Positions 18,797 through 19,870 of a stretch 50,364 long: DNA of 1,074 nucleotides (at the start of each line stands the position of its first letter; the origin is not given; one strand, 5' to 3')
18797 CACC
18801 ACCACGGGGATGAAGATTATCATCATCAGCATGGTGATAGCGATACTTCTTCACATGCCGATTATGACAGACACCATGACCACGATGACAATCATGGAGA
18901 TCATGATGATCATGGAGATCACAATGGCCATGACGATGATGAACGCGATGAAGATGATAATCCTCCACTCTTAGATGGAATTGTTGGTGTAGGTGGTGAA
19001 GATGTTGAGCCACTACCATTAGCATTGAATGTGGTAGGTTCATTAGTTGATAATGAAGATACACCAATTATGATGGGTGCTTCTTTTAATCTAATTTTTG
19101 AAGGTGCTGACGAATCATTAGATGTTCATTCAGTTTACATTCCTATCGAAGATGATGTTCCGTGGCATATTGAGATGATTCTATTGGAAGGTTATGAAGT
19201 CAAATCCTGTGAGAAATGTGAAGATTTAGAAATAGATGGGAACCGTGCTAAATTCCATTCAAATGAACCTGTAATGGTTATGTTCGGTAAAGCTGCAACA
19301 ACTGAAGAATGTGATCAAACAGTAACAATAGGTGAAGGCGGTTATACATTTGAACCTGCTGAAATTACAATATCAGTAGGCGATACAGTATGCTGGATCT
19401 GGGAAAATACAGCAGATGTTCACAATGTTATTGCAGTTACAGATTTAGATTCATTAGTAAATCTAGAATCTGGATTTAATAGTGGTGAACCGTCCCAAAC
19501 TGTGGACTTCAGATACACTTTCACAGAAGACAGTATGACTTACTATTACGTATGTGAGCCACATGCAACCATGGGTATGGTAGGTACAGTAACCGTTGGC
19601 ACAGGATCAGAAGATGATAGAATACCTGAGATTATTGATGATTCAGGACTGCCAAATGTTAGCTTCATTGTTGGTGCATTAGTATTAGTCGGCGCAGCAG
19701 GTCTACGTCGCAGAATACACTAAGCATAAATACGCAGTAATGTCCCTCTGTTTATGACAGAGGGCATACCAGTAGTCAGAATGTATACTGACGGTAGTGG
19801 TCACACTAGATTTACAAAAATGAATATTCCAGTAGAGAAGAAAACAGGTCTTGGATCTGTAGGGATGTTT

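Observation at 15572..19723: Blue-copper (halocyanin-like) domain tethered at the end of a 1383-aa hyper-acidic, Cys-rich, membrane-anchored protein near the cox operon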

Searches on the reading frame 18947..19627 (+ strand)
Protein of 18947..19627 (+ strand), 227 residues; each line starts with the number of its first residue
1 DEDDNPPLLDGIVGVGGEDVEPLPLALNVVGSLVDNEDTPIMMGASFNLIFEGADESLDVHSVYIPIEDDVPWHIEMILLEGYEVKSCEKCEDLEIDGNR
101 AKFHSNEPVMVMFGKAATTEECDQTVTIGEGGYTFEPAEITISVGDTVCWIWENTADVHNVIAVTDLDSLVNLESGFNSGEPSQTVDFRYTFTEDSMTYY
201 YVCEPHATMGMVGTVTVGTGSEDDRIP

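Call 40: predict_structure(alignment_id=A2)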
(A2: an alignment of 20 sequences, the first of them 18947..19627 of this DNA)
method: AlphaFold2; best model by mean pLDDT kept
length: 227 residues; sequences in the alignment: 20
mean_pLDDT: 72.0   pTM: 0.50
mean pLDDT of the five models: 72.0, 71.6, 71.0, 63.9, 61.5
residues with pLDDT >= 90: 42; 70-90: 99; 50-70: 43; < 50: 43
segments of 3 or more residues with pLDDT < 50: 1-29, 31-43
pLDDT, mean of each block of 10 residues (from residue 1): 38 36 41 42 56 65 69 76 79 80 80 73 90 91 93 88 70 69 88 88 86 89 66
secondary structure, 60 per line:
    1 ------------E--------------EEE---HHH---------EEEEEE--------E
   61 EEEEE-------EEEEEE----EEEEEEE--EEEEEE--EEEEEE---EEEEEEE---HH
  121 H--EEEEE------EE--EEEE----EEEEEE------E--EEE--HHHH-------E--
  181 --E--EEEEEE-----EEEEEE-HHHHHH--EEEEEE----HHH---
elements in order: E28-30 E46-51 E60-65 E73-78 E83-89 E92-97 E100-105 E109-115 E124-128 E139-142 E147-152 E162-164 H167-170 E186-191 E197-202 H204-209 E212-217
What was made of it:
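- On Cupredoxin, plastocyanin/azurin family (PF00127), type-1 blue copper: The AF2 domain has pLDDT of about 90 (call 40).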

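Call 42: fold_search(model_id=the predicted structure, library=pdb)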
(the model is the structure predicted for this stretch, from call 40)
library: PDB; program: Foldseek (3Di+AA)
matches with E <= 10: 1073; with E <= 0.001: 253
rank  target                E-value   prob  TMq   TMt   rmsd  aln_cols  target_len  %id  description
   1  1pcs                  8.5e-08  1.00  0.32  0.69   4.5        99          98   36  THE 2.15 A CRYSTAL STRUCTURE OF A TRIPLE MUTANT PLASTOCYANIN FROM THE CYANOBACTERIUM SYNECHOCYSTIS SP. PCC 6803 (released 1997-12-17)
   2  1zia                  8.5e-08  1.00  0.33  0.57   3.9       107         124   29  OXIDIZED PSEUDOAZURIN (released 1997-04-01)
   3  4r0o_A                1.8e-07  1.00  0.32  0.62   4.3       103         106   33  Crystal structure of PEGylated plastocyanin at 4.2 A resolution (released 2015-10-07)
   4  2jkw_A                1.9e-07  1.00  0.33  0.57   3.9       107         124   29  Pseudoazurin M16F (released 2008-11-04)
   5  5z0x_A                2.1e-07  1.00  0.33  0.57   3.9       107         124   30  X-ray Crystal Structure of Pseudoazurin Met16Tyr Variant (released 2018-12-26)
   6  1m9w_MODEL_1_A        2.5e-07  1.00  0.33  0.71   4.8       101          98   35  Study of electrostatic potential surface distribution using high resolution side-chain conformation determined (released 2002-08-14)
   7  2plt                  2.5e-07  1.00  0.32  0.69   4.6       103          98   33  STRUCTURE DETERMINATION OF PLASTOCYANIN FROM A CRYSTAL SPECIMEN WITH HEMIHEDRAL TWINNING FRACTION OF ONE-HALF (released 1993-10-31)
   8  1baw_A                2.9e-07  1.00  0.32  0.64   4.4       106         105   32  PLASTOCYANIN FROM PHORMIDIUM LAMINOSUM (released 1999-03-02)
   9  3bqv                  3.3e-07  1.00  0.33  0.66   4.0       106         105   30  Crystal Structure of the double mutant D44A D45A Plastocyanin from Phormidium laminosum (released 2009-01-06)
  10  1bxu                  3.5e-07  1.00  0.34  0.78   2.6        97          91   34  OXIDIZED PLASTOCYANIN FROM SYNECHOCOCCUS SP. (released 1999-06-15)
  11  6akn_A                3.5e-07  1.00  0.32  0.57   3.9       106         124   29  X-ray Crystal Structure of Pseudoazurin Met16Leu Variant (released 2019-09-04)
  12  5xmo                  3.9e-07  1.00  0.33  0.57   3.8       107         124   28  X-ray crystal structure of Pseudoazurin Met16Phe/Thr36Lys variant (released 2018-05-16)
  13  5ysg_A                4.8e-07  1.00  0.34  0.60   3.5       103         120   28  X-ray Crystal Structure of Pseudoazurin Met16Gly Variant, Reduced Form. (released 2018-11-14)
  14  3cvb_A                4.8e-07  1.00  0.34  0.68   3.9       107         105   31  Regulation of Protein Function: Crystal Packing Interfaces and Conformational Dimerization (released 2008-07-08)
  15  1oow                  4.8e-07  1.00  0.30  0.64   5.3       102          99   27  The crystal structure of the spinach plastocyanin double mutant G8D/L12E gives insight into its low reactivity towards p (released 2004-02-17)
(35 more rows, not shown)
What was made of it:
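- On Cupredoxin, plastocyanin/azurin family (PF00127), type-1 blue copper: Foldseek gives probability 1.00, with target-normalised TM-scores of 0.7-0.8, to plastocyanins and other cupredoxins (call 42).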

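Call 43: find_related_loci(query=A2, collection=genome_contigs, flank=6000)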
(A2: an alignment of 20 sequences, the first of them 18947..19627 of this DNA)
Query A2 (227 aa) in genome_contigs; peptide patterns used: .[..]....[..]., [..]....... (x = any residue, [..] = any of these).
118 stretches matched a pattern; 109 encode a relative of the query (tblastn E <= 1e-3); the best 80 are kept; 76 distinct loci.
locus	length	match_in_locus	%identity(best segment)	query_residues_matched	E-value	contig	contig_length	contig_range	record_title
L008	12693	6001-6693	65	1-226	6e-91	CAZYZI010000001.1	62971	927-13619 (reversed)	MAG TPA_asm: uncultured archaeon isolate SRP200020_co5_110 genome assembly, contig: NODE_660_length_62971_cov_25.654794,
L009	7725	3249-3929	63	1-226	8e-88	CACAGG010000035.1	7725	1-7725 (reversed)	uncultured marine group III euryarchaeote isolate AG-343-J07 genome assembly, contig: AG-343-J07_NODE_36, whole genome s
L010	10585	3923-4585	62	7-226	2e-83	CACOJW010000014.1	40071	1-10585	MAG: uncultured marine group III euryarchaeote isolate AH-321-L02 genome assembly, contig: AH-321-L02_NODE_14, whole gen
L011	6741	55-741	58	1-226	4e-83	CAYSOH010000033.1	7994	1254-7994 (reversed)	MAG TPA_asm: uncultured archaeon isolate SRP092796_co3_443 genome assembly, contig: NODE_21483_length_7994_cov_19.002519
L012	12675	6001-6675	61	1-222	1e-82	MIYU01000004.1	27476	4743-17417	MAG: Marine Group III euryarchaeote CG-Bathy1 CG-Bathy1-C12, whole genome shotgun sequence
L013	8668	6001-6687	57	3-227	3e-81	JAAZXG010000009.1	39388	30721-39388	MAG: Methanobacteriota archaeon isolate bin11p NODE_9_length_39388_cov_18.530064, whole genome shotgun sequence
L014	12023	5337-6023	59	1-226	2e-80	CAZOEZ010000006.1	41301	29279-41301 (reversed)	MAG TPA_asm: uncultured archaeon isolate SRP260945_co1_51 genome assembly, contig: NODE_1245_length_41301_cov_28.587063,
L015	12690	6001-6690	56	3-227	3e-79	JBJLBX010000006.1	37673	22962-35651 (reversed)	MAG: Candidatus Poseidoniales archaeon isolate LRMED-002 MGIII-CG-Epi1-LRMED-002-C1455, whole genome shotgun sequence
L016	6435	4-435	67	87-226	2e-59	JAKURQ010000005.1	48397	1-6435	MAG: Candidatus Poseidoniia archaeon isolate ALOHA_A2.5_59 A2.5-MGIII-7_5, whole genome shotgun sequence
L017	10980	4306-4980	46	6-226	2e-57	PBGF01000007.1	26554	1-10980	MAG: Methanobacteriota archaeon isolate SP307 15255, whole genome shotgun sequence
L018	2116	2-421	68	91-226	6e-58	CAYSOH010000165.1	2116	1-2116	MAG TPA_asm: uncultured archaeon isolate SRP092796_co3_443 genome assembly, contig: NODE_175022_length_2116_cov_12.43134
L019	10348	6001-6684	44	1-223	5e-56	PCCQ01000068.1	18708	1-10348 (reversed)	MAG: Candidatus Neomarinimicrobiota bacterium isolate NP104 MHASMcontig_449679, whole genome shotgun sequence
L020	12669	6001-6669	43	6-223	4e-56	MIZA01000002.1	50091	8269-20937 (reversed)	MAG: Marine Group III euryarchaeote CG-Epi1 CG-Epi1-C10, whole genome shotgun sequence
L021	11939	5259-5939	43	5-223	2e-55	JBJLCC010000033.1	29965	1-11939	MAG: Candidatus Poseidoniales archaeon isolate LRMED-008 MGIII-CG-Epi1-LRMED-008-C3, whole genome shotgun sequence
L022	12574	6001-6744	41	3-226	2e-52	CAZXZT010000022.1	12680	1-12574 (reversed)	MAG TPA_asm: uncultured archaeon isolate SRP077602_co9_143 genome assembly, contig: NODE_6659_length_12680_cov_5.170376,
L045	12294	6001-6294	49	122-220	1e-27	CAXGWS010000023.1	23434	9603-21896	MAG TPA_asm: uncultured Candidatus Poseidoniales archaeon isolate ERR594347_concoct_43 genome assembly, contig: ERZ11848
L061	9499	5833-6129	50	121-220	4e-25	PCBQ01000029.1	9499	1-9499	MAG: Methanobacteriota archaeon isolate NP116 59765, whole genome shotgun sequence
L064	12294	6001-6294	46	122-220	9e-25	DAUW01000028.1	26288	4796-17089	MAG TPA_asm: Euryarchaeota archaeon UBA229 UBA229_contig_91762, whole genome shotgun sequence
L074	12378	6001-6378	44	95-220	3e-22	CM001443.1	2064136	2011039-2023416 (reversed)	MAG: uncultured Candidatus Poseidoniales archaeon isolate MG-II chromosome, whole genome shotgun sequence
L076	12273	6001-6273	45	120-211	4e-21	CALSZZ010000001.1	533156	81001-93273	MAG: Candidatus Thalassarchaeaceae archaeon isolate PACB-20200310-m80 genome assembly, contig: contig_22313, whole genom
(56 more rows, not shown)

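Call 64: search_protein_families(library=pfam, proteins=[L074:3250-4500:+, L074:6516-7454:+, L074:7477-7935:+, L074:1891-2427:+, L076:2337-3941:-, L076:1753-2337:-, L076:1300-1740:-, L076:7316-8740:+, L045:4954-5430:+, L045:3445-4419:-], max_evalue=0.001)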
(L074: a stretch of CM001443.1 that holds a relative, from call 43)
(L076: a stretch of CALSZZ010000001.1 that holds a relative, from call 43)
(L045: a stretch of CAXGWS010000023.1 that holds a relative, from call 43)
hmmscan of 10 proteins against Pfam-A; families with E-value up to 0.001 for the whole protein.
L074:3250-4500:+ (417 aa): 2 families
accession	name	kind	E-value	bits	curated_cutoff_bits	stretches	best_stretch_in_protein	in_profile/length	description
PF00113.28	Enolase_C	-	1.2e-109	366.6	21.5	1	143-411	4-283/296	Enolase, C-terminal TIM barrel domain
PF03952.21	Enolase_N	-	7.1e-53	178.7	35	1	5-135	1-131/131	Enolase, N-terminal domain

L074:6516-7454:+ (313 aa): 0 families

L074:7477-7935:+ (153 aa): 0 families

L074:1891-2427:+ (179 aa): 2 families
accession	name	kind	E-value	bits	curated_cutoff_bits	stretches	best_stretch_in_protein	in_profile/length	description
PF00578.27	AhpC-TSA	-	1.6e-16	60.8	26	1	6-131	2-123/124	AhpC/TSA family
PF08534.16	Redoxin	-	7e-15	55.5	26.6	1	5-142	2-141/148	Redoxin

L076:2337-3941:- (534 aa): 10 families
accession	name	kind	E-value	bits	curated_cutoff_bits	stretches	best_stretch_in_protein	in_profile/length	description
PF01593.30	Amino_oxidase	-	9.2e-27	94.8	19.8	1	28-501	2-442/443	Flavin containing amine oxidoreductase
PF13450.12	NAD_binding_8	-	7.5e-13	49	21.9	1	22-77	1-56/68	NAD(P)-binding Rossmann-like domain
PF01266.30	DAO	-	1.5e-08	35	27.9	1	19-162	1-136/353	FAD dependent oxidoreductase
PF01946.23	Thi4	-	1.6e-08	34.6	26.2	1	14-55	14-56/235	Thi4 family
PF12831.13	FAD_oxidored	-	2.7e-08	34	27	1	19-88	1-70/416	FAD dependent oxidoreductase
PF00890.30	FAD_binding_2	-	9.1e-07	28.8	20.4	1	19-56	1-38/414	FAD binding domain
PF01494.25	FAD_binding_3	-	1.6e-06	28.1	22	1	18-50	2-34/349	FAD binding domain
PF13738.12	Pyr_redox_3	-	5.6e-06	26.2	30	1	21-49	1-30/305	Pyridine nucleotide-disulphide oxidoreductase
PF07992.20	Pyr_redox_2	-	8.6e-06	25.8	26.1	1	19-103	2-82/291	Pyridine nucleotide-disulphide oxidoreductase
PF03486.20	HI0933_like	-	1.6e-05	25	50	1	19-55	2-38/244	HI0933-like protein Rossmann domain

L076:1753-2337:- (194 aa): 0 families

L076:1300-1740:- (146 aa): 1 family
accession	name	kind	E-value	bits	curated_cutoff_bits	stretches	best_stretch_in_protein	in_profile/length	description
PF14108.11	ABA4-like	-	2.1e-21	77.1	27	1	6-133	2-125/127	ABA DEFICIENT 4-like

L076:7316-8740:+ (475 aa): 2 families
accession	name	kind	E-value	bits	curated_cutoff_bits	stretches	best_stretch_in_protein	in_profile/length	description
PF21238.2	Pus10_C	-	8.6e-64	215.7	27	1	225-466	1-231/232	Pus10, C-terminal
PF22023.1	Pus10_THUMP_arc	-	2.4e-08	34.4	28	1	133-211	2-78/78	Pus10 THUMP domain, archaeal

L045:4954-5430:+ (159 aa): 0 families

L045:3445-4419:- (324 aa): 1 family
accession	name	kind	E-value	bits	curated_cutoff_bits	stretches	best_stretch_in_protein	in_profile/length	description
PF00116.26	COX2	-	3.2e-11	43.6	22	1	217-296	42-115/120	Cytochrome C oxidase subunit II, periplasmic domain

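Call 88: search_protein_families(library=pfam, proteins=[L061:47-2134:+, L061:2159-2719:+, L061:2730-3368:+, L061:3890-4360:+, L061:4416-5666:+, L061:6295-7356:+, L061:7708-8670:-], max_evalue=0.001)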
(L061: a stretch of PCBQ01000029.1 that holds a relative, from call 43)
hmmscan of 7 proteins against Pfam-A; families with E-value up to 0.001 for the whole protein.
L061:47-2134:+ (696 aa): 16 families
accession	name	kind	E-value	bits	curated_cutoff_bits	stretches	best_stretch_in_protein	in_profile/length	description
PF14559.12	TPR_19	-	1.9e-24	86.2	25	3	628-683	6-61/68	Tetratricopeptide repeat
PF07719.23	TPR_2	-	4.4e-23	79.9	27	1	479-510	3-34/34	Tetratricopeptide repeat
PF00515.34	TPR_1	-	3.4e-22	77.7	27.8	0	481-510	5-34/34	Tetratricopeptide repeat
PF13181.12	TPR_8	-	5.5e-21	73.3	25.7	0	613-641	1-29/34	Tetratricopeptide repeat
PF13431.12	TPR_17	-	5e-19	67.4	24.4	0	603-632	3-32/34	Tetratricopeptide repeat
PF13414.12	TPR_11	-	1.6e-16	60.1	26.8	1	484-521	1-38/42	TPR repeat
PF13428.12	TPR_14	-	1.9e-13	50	23.5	0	648-687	2-41/44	Tetratricopeptide repeat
PF13432.12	TPR_16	-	7.6e-12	45.9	32.7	2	619-680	3-64/65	Tetratricopeptide repeat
PF13174.12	TPR_6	-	6.8e-11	42.5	26.3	0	648-679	1-32/33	Tetratricopeptide repeat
PF13371.12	TPR_9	-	1.6e-09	38.1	35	1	592-650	8-66/73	Tetratricopeptide repeat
PF12895.13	ANAPC3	-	1.1e-06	29.2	27.2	0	608-669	18-78/82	Anaphase-promoting complex, cyclosome, subunit 3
PF25063.1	ARM_TT21_C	-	1.9e-06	28.4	35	0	529-681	39-198/209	Tetratricopeptide repeat protein 21 C-terminal ARM domain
PF13424.12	TPR_12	-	7.4e-06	26.5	30.1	0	582-642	6-74/77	Tetratricopeptide repeat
PF23914.1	TPR_CcmH_CycH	-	8e-05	23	42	0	397-451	38-92/158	Cytochrome c-type biogenesis protein H TPR domain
PF24575.1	TPR_Slam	-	0.00014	22.7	35.2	0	477-516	47-86/104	Surface lipoprotein assembly modifier, N-terminal TPR repeats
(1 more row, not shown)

L061:2159-2719:+ (187 aa): 2 families
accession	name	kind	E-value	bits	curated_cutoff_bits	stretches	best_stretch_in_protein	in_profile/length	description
PF08534.16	Redoxin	-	1.8e-15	57.4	26.6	1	12-148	2-139/148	Redoxin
PF00578.27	AhpC-TSA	-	5.9e-13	49.3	26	1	13-139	2-123/124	AhpC/TSA family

L061:2730-3368:+ (213 aa): 1 family
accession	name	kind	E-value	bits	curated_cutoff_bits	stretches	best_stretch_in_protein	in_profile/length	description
PF00230.25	MIP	-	1.1e-31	110.8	25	1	4-202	7-219/222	Major intrinsic protein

L061:3890-4360:+ (157 aa): 0 families

L061:4416-5666:+ (417 aa): 3 families
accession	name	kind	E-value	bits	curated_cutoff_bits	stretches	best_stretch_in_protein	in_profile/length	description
PF00113.28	Enolase_C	-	7.6e-110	367.3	21.5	1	142-412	4-285/296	Enolase, C-terminal TIM barrel domain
PF03952.21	Enolase_N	-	2.2e-48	164.2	35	1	5-134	1-131/131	Enolase, N-terminal domain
PF13378.12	MR_MLE_C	-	0.00023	21.4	29.4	1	272-357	66-149/219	Enolase C-terminal domain-like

L061:6295-7356:+ (354 aa): 0 families

L061:7708-8670:- (320 aa): 1 family
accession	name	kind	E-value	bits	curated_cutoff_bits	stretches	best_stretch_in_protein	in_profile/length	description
PF03960.21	ArsC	-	1.2e-09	38.8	24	1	220-317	1-78/79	ArsC family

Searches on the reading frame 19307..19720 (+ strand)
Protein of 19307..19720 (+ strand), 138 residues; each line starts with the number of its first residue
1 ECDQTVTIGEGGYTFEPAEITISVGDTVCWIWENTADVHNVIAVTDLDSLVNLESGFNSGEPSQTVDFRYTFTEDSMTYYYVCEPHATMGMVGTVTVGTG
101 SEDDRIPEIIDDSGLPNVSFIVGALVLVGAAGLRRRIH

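Call 71: find_homologous_proteins(query=window:19307-19720:+, max_evalue=1e-8)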
Query window:19307-19720:+ (138 aa): 54 proteins with E <= 1e-8 among 82 candidates.
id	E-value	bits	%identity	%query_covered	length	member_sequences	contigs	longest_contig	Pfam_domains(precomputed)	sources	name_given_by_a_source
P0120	3.9e-87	307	100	100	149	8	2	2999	PF00127.27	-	-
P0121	1.0e-86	306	100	100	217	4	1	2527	PF00127.27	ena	-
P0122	5.1e-80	284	90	100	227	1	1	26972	PF00127.27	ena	-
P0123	5.3e-63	229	73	100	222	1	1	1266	PF00127.27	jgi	jgi:MYXO-CTERM domain-containing protein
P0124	7.3e-61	222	70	100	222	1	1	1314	PF00127.27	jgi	jgi:plastocyanin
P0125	4.2e-58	213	73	100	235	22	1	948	PF00127.27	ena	-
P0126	2.7e-55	204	70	100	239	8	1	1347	PF00127.27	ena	-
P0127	2.0e-51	192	63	100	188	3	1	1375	PF00127.27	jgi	jgi:plastocyanin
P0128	1.3e-50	189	62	100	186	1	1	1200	PF00127.27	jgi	-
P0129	1.3e-49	186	60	99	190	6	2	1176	PF00127.27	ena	-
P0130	3.1e-49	184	61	100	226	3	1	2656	PF00127.27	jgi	jgi:plastocyanin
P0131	1.9e-45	172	57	100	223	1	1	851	PF00127.27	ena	-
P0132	2.0e-45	172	58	99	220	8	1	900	PF00127.27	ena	-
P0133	2.0e-45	172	56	100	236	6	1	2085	PF00127.27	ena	-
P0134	4.5e-44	168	55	99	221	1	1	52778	PF00127.27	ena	-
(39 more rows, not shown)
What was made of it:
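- On PGF-CTERM archaeosortase A sorting signal (TIGR04126): JGI labels some fragments of the family 'MYXO-CTERM domain-containing' (call 71).
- Some database entries are 220-aa 'stand-alone' fragments (call 71).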

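Call 72: find_encoding_contigs(protein=P0122, flank=6000, max_places=2)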
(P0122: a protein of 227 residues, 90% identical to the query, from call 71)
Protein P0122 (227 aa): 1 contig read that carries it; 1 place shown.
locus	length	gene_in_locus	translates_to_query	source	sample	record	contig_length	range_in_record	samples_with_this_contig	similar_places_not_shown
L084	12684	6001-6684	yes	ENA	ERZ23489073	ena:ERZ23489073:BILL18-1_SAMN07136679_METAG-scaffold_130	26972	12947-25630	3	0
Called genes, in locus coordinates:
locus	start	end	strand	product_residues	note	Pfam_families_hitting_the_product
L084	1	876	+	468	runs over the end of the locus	PF01546:Peptidase_M20, PF07687:M20_dimer (weak)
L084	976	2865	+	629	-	PF02469:Fasciclin, PF00127:Copper-bind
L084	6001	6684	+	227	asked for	PF00127:Copper-bind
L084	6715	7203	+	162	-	-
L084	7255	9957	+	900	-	PF12349:Sterol-sensing (faint), PF03176:MMPL, PF00873:ACR_tran, PF02460:Patched (weak)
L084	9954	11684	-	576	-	PF02518:HATPase_c, PF13589:HATPase_c_3, PF01119:DNA_mis_repair, PF08676:MutL_C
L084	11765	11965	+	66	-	-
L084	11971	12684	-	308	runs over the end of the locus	-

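Call 73: find_encoding_contigs(protein=P0134, flank=6000, max_places=2)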
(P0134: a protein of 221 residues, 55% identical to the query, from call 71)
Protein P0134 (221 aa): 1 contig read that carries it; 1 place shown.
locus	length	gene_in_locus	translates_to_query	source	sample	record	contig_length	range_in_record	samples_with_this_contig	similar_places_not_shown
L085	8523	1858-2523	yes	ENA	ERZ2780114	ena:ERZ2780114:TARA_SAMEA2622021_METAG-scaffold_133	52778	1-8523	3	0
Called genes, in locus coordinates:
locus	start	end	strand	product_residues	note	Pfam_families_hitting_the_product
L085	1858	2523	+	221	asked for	PF00127:Copper-bind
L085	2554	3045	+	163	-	-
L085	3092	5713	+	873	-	PF02460:Patched (weak), PF03176:MMPL, PF00873:ACR_tran, PF02460:Patched (weak)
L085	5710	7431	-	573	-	PF02518:HATPase_c, PF13589:HATPase_c_3, PF01119:DNA_mis_repair, PF08676:MutL_C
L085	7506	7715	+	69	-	-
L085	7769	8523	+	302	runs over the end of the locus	PF02729:OTCace_N, PF00185:OTCace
